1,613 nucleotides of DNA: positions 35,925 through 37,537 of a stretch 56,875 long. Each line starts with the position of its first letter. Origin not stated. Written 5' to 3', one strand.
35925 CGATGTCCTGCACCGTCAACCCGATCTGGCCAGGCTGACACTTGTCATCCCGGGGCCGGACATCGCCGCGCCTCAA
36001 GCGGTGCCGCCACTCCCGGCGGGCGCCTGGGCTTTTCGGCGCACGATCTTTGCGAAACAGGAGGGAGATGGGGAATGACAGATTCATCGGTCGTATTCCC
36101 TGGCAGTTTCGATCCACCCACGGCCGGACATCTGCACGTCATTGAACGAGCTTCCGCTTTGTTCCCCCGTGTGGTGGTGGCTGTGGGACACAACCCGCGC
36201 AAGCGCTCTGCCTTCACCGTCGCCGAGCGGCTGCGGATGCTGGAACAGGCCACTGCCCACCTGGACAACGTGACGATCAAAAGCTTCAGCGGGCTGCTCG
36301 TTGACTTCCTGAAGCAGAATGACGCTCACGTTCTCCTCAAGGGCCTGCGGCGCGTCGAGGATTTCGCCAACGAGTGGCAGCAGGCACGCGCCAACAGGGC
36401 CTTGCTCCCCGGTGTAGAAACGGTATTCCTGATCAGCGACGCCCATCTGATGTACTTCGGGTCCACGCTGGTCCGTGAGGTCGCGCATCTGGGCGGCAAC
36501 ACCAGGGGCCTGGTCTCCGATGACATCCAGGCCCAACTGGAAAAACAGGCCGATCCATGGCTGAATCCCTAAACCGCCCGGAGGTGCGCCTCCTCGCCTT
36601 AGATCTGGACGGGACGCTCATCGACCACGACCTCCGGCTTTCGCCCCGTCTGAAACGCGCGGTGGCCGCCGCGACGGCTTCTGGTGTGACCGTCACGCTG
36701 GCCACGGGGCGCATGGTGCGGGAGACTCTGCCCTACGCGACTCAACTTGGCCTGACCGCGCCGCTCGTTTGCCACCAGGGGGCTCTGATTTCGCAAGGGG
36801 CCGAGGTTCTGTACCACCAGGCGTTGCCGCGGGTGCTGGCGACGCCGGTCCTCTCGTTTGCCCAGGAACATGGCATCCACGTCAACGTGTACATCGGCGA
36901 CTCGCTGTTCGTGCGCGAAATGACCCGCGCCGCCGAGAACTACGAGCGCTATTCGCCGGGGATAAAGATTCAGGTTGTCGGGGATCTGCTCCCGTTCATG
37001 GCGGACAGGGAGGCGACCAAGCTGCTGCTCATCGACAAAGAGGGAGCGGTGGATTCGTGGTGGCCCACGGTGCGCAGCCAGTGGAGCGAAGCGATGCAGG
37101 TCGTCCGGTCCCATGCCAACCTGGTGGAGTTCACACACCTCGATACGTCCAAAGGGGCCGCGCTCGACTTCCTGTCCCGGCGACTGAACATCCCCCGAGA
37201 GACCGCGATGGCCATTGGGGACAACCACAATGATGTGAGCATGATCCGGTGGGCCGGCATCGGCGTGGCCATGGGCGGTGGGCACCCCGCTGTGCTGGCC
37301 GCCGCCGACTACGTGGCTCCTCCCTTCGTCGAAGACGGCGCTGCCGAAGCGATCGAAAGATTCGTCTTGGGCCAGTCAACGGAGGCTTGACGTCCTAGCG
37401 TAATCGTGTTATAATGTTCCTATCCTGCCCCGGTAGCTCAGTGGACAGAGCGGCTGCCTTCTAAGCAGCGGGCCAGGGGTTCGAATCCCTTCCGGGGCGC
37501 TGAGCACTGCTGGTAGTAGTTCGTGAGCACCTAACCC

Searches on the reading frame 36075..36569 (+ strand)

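Call 24: search_protein_families(library=pfam, proteins=[window:36075-36569:+], max_evalue=0.001)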
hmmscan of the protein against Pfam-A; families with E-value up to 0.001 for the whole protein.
window:36075-36569:+ (165 aa): 2 families
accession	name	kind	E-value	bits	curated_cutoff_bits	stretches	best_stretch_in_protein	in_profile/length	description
PF01467.32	CTP_transf_like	-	3e-25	89.4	21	1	7-135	1-132/133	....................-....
PF08218.17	Citrate_ly_lig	-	1.1e-05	25.7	20.9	1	13-76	9-70/182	Citrate lyase ligase C-terminal domain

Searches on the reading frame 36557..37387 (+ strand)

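Call 24: search_protein_families(library=pfam, proteins=[window:36557-37387:+], max_evalue=0.001)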
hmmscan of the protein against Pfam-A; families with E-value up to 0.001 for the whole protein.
window:36557-37387:+ (277 aa): 3 families
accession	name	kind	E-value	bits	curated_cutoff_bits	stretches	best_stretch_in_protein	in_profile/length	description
PF08282.18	Hydrolase_3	-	3e-56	191.4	20.9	1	13-266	1-255/255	haloacid dehalogenase-like hydrolase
PF05116.19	S6PP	-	8.6e-16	58.7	20.3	2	180-248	147-215/247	Sucrose-6F-phosphate phosphohydrolase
PF00702.32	Hydrolase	-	1.9e-08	35.4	26.4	1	198-234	155-191/191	haloacid dehalogenase-like hydrolase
